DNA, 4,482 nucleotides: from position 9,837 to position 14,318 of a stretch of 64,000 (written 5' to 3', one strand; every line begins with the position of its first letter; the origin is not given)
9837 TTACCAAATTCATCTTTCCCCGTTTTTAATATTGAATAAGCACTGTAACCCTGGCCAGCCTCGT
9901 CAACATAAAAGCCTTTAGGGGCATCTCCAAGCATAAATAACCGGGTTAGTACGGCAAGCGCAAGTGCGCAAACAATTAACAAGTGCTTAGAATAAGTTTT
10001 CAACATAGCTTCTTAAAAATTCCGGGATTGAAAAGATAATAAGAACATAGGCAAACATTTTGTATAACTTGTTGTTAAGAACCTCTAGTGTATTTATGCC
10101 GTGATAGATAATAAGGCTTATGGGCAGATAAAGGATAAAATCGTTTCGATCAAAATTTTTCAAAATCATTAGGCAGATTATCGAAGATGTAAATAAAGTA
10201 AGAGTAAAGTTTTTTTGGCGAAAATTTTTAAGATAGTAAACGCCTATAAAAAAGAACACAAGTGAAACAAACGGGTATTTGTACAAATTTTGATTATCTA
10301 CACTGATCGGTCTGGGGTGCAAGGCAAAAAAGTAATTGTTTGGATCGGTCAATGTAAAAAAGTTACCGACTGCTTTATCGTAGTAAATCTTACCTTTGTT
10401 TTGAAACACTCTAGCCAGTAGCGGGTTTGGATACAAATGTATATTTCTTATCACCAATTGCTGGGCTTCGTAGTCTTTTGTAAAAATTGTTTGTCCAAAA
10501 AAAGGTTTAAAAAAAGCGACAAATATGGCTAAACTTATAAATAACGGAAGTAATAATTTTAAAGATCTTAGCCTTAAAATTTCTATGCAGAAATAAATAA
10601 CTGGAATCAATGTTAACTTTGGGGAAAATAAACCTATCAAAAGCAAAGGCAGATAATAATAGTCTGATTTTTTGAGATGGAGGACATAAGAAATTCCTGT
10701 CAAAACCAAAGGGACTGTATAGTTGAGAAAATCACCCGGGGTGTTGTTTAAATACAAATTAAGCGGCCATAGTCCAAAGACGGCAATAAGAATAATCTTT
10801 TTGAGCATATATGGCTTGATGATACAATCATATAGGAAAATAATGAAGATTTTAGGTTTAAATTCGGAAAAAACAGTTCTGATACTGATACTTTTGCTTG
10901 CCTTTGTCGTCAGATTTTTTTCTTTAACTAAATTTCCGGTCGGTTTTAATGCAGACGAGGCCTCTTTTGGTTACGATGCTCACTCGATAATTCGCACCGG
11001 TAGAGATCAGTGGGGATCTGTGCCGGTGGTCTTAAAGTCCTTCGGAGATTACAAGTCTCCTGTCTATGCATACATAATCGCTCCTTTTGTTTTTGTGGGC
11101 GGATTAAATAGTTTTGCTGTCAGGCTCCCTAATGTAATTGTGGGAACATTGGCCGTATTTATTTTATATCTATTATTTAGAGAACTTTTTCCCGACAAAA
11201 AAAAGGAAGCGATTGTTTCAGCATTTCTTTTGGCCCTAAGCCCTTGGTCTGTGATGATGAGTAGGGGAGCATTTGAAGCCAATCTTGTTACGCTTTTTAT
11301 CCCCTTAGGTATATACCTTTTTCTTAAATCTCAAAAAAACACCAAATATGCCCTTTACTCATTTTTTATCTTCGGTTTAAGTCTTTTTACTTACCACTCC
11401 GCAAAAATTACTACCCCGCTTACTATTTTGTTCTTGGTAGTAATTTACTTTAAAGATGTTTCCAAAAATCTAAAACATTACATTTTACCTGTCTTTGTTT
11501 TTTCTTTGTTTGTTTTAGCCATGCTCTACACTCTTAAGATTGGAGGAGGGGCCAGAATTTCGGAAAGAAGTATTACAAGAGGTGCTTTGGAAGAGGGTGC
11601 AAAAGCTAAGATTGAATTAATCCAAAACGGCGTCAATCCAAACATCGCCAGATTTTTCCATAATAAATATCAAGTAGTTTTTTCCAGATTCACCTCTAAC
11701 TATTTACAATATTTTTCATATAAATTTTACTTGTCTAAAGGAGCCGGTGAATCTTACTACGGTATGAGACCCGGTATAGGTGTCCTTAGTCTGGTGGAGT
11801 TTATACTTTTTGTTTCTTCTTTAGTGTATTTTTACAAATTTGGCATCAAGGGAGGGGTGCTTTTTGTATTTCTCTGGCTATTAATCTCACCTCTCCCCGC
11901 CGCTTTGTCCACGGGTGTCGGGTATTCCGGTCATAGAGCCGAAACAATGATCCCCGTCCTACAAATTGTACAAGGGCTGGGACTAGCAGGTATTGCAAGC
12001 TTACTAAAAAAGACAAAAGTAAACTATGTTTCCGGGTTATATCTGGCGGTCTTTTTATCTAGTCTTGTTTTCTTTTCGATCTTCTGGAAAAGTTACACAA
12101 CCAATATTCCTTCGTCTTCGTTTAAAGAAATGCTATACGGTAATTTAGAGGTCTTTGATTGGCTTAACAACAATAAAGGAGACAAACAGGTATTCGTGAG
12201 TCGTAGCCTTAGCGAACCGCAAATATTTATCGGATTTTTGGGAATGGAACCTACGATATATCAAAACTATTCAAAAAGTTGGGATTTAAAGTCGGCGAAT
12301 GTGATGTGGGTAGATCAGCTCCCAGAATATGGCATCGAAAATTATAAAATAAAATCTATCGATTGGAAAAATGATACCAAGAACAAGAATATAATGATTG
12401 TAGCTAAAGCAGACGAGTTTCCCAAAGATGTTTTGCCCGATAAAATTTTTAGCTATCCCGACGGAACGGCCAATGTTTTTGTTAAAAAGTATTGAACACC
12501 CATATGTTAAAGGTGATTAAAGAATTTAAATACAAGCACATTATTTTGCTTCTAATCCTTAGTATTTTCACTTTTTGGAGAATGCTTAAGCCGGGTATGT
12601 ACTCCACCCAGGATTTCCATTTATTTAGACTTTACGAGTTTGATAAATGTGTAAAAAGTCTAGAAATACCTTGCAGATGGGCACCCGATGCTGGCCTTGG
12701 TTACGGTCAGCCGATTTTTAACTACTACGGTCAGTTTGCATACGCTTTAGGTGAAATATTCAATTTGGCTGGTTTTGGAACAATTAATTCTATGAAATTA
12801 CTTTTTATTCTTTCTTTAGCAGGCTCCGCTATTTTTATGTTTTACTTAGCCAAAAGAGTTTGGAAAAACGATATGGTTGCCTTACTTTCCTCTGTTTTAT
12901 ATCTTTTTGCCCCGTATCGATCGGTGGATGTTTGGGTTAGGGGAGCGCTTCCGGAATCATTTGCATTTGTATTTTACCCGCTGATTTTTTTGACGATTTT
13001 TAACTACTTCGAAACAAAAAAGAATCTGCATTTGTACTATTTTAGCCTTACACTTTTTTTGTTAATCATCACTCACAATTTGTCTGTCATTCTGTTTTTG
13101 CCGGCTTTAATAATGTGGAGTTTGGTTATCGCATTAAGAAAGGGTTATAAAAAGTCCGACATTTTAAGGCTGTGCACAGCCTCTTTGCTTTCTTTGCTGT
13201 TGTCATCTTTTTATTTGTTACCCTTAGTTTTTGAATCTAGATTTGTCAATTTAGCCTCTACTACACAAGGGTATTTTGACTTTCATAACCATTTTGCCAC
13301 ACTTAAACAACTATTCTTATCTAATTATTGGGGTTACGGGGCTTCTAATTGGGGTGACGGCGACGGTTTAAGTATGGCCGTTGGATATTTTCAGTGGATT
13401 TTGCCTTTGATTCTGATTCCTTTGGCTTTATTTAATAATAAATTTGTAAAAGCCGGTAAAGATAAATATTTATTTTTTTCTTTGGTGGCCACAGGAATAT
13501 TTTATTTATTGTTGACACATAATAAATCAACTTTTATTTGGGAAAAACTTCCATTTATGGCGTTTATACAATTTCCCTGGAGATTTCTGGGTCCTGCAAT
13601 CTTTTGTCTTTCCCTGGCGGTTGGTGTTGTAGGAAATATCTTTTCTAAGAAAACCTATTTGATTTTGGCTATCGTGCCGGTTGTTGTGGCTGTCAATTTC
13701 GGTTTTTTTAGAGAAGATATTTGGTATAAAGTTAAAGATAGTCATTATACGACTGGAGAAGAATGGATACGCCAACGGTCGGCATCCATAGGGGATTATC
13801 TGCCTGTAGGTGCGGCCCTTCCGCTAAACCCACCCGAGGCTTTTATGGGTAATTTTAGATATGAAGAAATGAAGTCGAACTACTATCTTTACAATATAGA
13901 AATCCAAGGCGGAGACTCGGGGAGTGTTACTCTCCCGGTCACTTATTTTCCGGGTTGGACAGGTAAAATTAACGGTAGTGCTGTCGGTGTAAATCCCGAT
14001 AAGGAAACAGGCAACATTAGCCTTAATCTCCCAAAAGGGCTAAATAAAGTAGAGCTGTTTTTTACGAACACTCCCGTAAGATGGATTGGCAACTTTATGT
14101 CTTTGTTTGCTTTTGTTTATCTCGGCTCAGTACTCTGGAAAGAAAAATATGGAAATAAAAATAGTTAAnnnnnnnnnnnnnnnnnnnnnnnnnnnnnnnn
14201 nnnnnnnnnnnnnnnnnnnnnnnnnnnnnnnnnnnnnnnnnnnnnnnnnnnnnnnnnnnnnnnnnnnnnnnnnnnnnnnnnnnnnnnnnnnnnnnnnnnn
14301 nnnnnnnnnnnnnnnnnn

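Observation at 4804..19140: Tandem array of seven PMT/ArnT-like GT-C glycosyltransferase paralogs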

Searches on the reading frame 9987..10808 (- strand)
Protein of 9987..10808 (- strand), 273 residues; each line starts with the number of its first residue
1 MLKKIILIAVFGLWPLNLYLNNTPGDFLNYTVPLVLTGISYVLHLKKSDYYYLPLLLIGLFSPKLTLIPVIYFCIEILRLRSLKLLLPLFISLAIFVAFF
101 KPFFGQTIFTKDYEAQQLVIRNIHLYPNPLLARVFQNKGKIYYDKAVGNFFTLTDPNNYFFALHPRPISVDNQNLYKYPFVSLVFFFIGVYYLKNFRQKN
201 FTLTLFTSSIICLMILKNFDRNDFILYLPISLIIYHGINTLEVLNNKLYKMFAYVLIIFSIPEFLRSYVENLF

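Call 4: search_protein_families(library=pfam, proteins=[window:9987-10808:-], max_evalue=0.01)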
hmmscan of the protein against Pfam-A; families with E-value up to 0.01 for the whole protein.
window:9987-10808:- (273 aa): 0 families

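Call 5: search_protein_families(library=ncbifam, proteins=[window:9987-10808:-], max_evalue=0.01)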
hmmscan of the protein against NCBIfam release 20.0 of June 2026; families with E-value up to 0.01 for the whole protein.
window:9987-10808:- (273 aa): 0 families

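Call 33: search_protein_families(library=pfam, proteins=[window:9987-10808:-], max_evalue=1)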
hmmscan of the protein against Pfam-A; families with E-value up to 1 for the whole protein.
window:9987-10808:- (273 aa): 0 families

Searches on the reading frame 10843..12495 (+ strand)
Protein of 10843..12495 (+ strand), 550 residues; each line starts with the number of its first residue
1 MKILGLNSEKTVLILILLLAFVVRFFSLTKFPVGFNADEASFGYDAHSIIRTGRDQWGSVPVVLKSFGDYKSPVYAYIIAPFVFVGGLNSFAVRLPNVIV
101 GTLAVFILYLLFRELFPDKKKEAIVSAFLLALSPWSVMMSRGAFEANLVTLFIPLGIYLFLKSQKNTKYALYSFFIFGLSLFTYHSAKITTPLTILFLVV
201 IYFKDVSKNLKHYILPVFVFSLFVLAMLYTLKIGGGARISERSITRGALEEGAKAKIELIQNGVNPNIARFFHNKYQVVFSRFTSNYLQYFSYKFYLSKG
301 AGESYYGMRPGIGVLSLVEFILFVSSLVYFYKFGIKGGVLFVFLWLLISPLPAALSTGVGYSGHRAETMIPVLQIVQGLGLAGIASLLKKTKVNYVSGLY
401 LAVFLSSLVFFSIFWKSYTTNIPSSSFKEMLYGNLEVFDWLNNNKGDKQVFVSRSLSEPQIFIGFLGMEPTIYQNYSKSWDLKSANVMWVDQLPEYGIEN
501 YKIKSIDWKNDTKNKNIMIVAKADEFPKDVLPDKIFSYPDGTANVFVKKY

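Call 4: search_protein_families(library=pfam, proteins=[window:10843-12495:+], max_evalue=0.01)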
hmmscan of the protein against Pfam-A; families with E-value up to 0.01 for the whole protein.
window:10843-12495:+ (550 aa): 1 family
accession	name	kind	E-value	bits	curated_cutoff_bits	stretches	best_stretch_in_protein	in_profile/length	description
PF13231.12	PMT_2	-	4.2e-14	53.5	26.1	1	71-224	2-155/160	Dolichyl-phosphate-mannose-protein mannosyltransferase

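Call 5: search_protein_families(library=ncbifam, proteins=[window:10843-12495:+], max_evalue=0.01)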
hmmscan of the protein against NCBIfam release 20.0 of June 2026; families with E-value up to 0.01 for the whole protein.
window:10843-12495:+ (550 aa): 2 families
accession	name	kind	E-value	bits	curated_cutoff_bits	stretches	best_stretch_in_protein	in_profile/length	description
TIGR03663.1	TIGR03663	subfamily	1.1e-07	31.2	126.25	1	12-203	3-179/435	flippase activity-associated protein Agl23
NF047440.1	LA3751_2_3_fam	subfamily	1.3e-05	24.3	200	1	73-229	83-238/460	LA_3751/LA_3752 family putative glycosyltransferase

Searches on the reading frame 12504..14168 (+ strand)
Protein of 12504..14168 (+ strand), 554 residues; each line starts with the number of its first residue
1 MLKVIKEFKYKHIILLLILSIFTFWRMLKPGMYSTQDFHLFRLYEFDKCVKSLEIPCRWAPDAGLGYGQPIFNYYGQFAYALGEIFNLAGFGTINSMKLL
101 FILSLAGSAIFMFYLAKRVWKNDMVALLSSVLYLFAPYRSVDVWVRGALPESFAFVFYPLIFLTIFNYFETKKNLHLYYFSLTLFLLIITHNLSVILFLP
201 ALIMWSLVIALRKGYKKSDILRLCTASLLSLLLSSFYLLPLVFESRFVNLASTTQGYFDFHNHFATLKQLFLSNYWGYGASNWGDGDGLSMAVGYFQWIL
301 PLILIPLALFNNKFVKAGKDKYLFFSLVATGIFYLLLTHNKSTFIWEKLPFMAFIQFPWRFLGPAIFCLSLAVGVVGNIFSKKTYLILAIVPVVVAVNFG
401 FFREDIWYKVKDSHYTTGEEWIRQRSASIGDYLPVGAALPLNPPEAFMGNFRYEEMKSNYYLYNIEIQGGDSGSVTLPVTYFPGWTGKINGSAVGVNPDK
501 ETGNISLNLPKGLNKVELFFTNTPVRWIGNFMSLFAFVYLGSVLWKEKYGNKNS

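Call 4: search_protein_families(library=pfam, proteins=[window:12504-14168:+], max_evalue=0.01)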
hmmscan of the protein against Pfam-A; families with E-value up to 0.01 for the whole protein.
window:12504-14168:+ (554 aa): 1 family
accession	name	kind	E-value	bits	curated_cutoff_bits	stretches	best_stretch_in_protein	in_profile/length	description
PF10131.15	PTPS_related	-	2.1e-06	27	26.4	1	72-410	1-314/621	6-pyruvoyl-tetrahydropterin synthase related domain; membrane protein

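Call 5: search_protein_families(library=ncbifam, proteins=[window:12504-14168:+], max_evalue=0.01)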
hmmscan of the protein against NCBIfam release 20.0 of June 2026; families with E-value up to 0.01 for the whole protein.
window:12504-14168:+ (554 aa): 0 families

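Call 60: find_homologous_proteins(query=window:12504-14168:+)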
Query window:12504-14168:+ (554 aa): 2026 proteins with E <= 0.001 among 8000 candidates; the best 120 are listed.
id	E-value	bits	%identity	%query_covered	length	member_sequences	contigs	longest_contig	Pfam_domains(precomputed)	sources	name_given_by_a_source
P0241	0.0e+0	1259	100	100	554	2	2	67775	PF10131.16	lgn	-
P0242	3.0e-199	682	55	99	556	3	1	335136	PF10131.16,PF09586.17,PF13231.13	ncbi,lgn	-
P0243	6.7e-184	631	53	99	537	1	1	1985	-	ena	-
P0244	4.8e-174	598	51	94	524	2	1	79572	-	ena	-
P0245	5.8e-170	585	52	94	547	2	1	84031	PF10131.16,PF09586.17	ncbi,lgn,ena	-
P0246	2.0e-168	580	50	94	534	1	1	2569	-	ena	-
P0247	1.7e-161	557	50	95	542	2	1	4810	PF10131.16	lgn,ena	-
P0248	3.1e-161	556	51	93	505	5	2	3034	PF10131.16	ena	-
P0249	4.8e-161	555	50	98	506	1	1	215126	PF10131.16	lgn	-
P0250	7.3e-160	552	47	96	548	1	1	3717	PF10131.16,PF09586.17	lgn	-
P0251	7.8e-159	548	50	92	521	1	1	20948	-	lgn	-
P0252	1.7e-158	547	50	100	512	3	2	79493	PF10131.16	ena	-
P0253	1.0e-157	544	49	99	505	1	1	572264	PF10131.16,PF09586.17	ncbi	-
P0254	2.2e-157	543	52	94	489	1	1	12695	-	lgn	-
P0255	2.5e-157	543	50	97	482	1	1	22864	-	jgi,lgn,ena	-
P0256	3.3e-157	543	50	92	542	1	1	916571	PF09586.17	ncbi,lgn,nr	ncbi:MAG: glycosyltransferase family 39 protein [Candidatus Woesebacteria bacterium]|nr:MAG: glycosy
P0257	4.4e-157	542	50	99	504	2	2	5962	PF10131.16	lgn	-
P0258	5.6e-157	542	50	95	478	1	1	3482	PF10131.16,PF09586.17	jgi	jgi:hypothetical protein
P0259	6.8e-157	542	48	97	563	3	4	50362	PF10131.16,PF09586.17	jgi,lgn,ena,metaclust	metaclust:\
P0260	7.3e-157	542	50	95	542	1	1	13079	PF09586.17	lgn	-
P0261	9.9e-157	541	49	95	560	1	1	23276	PF10131.16,PF09586.17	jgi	-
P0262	1.1e-156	541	48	97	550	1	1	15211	PF10131.16,PF09586.17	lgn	-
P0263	4.1e-156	539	49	95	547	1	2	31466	PF09586.17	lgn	-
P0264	4.8e-156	539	50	99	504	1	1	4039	PF10131.16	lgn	-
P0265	2.1e-155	537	47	97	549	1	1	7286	PF10131.16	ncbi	-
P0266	4.9e-155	536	48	98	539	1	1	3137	PF10131.16,PF09586.17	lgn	-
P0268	1.3e-153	531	48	97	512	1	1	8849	PF10131.16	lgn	-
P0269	1.8e-153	530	49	99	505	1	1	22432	PF10131.16,PF09586.17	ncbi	-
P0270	2.0e-153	530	49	94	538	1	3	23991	PF10131.16,PF09586.17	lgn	-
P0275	3.8e-153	529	49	94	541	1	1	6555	PF10131.16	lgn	-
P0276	6.7e-153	529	46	96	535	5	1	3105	PF10131.16,PF09586.17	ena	-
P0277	7.7e-153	528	48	97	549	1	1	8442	PF10131.16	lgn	-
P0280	1.6e-152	527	48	100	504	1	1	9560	PF10131.16,PF09586.17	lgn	-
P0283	2.1e-151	524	50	94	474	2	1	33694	PF09586.17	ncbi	-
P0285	2.4e-151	523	47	99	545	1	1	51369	PF10131.16,PF09586.17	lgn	-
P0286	2.4e-151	523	46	96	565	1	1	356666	PF10131.16,PF09586.17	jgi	jgi:hypothetical protein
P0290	5.2e-151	522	47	100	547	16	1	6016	PF10131.16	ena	-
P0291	5.7e-151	522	48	99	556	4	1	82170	PF10131.16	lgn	-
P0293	9.5e-151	521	49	95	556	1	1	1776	PF10131.16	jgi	jgi:hypothetical protein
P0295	1.1e-150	521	46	97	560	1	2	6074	PF10131.16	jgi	jgi:hypothetical protein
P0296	1.4e-150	521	49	97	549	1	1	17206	PF10131.16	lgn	-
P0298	3.9e-150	519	48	95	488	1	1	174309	PF09586.17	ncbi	-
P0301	1.0e-149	518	46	99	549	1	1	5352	PF10131.16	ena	-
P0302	1.1e-149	518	49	96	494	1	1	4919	PF10131.16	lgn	-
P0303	1.2e-149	518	49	97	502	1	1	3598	PF10131.16,PF09586.17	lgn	-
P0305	1.9e-149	517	46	97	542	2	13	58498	PF10131.16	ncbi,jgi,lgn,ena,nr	ncbi:hypothetical protein A3D00_02190 [Candidatus Woesebacteria bacterium RIFCSPHIGHO2_02_FULL_38_9]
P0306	1.9e-149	517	49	95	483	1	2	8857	PF10131.16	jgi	jgi:hypothetical protein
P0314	6.5e-149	515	48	94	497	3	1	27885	PF10131.16,PF09586.17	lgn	-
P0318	1.6e-148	514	49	97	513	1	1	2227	PF10131.16,PF09586.17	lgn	-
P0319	1.9e-148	514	47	95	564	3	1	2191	PF10131.16,PF20176.4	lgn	-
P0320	2.4e-148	514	48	93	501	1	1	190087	PF10131.16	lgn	-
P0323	3.1e-148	513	52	93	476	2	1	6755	PF09586.17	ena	-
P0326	6.2e-148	512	48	91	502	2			PF10131.16,PF13231.13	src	-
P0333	2.6e-147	510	47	94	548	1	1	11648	PF10131.16,PF09586.17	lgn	-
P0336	4.8e-147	509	47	94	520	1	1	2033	PF10131.16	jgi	-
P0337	7.1e-147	509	46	93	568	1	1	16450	PF10131.16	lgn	-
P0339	1.3e-146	508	46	92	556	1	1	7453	PF10131.16,PF20176.4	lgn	-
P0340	2.0e-146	507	46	98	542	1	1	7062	PF10131.16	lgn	-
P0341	2.3e-146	507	46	95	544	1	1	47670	PF10131.16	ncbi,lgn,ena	-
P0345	5.6e-146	506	49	92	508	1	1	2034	PF10131.16,PF09586.17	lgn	-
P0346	5.8e-146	506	48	93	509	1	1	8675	PF10131.16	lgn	-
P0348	8.7e-146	505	48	95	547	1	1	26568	PF20176.4,PF09586.17,PF13231.13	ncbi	-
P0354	1.5e-145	504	46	94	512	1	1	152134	PF10131.16,PF20176.4,PF09586.17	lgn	-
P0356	2.4e-145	504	44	100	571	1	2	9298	PF10131.16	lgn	-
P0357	2.5e-145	504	47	94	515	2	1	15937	PF10131.16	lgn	-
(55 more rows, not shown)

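Call 69: predict_structure(alignment_id=A3)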
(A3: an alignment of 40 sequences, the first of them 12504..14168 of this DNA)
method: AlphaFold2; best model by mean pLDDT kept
length: 554 residues; sequences in the alignment: 40
mean_pLDDT: 89.0   pTM: 0.91
mean pLDDT of the five models: 89.0, 89.0, 87.5, 86.7, 85.8
residues with pLDDT >= 90: 339; 70-90: 179; 50-70: 27; < 50: 9
segments of 3 or more residues with pLDDT < 50: 1-8
pLDDT, mean of each block of 10 residues (from residue 1): 48 90 87 84 92 87 88 85 96 95 95 96 94 92 84 96 97 96 97 95 96 94 98 96 91 86 88 65 55 89 93 82 96 95 95 91 96 92 87 90 84 91 87 86 75 83 86 86 94 94 92 93 94 98 91 61
secondary structure, 60 per line:
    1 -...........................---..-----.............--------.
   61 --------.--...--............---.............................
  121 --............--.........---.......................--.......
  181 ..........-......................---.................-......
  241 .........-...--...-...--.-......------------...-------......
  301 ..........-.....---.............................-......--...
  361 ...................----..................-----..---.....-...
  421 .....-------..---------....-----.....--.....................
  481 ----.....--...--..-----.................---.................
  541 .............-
elements in order: H2-28 H39-51 H77-88 H92-120 H123-134 H137-145 H149-171 H174-190 H192-213 H217-233 H235-247 H267-272 H295-310 H312-316 H320-338 H340-348 H350-355 H358-379 H384-401 H412-416 H418-425 H444-447 E453-457 E460-480 E485-489 E492-494 E504-520 H524-553
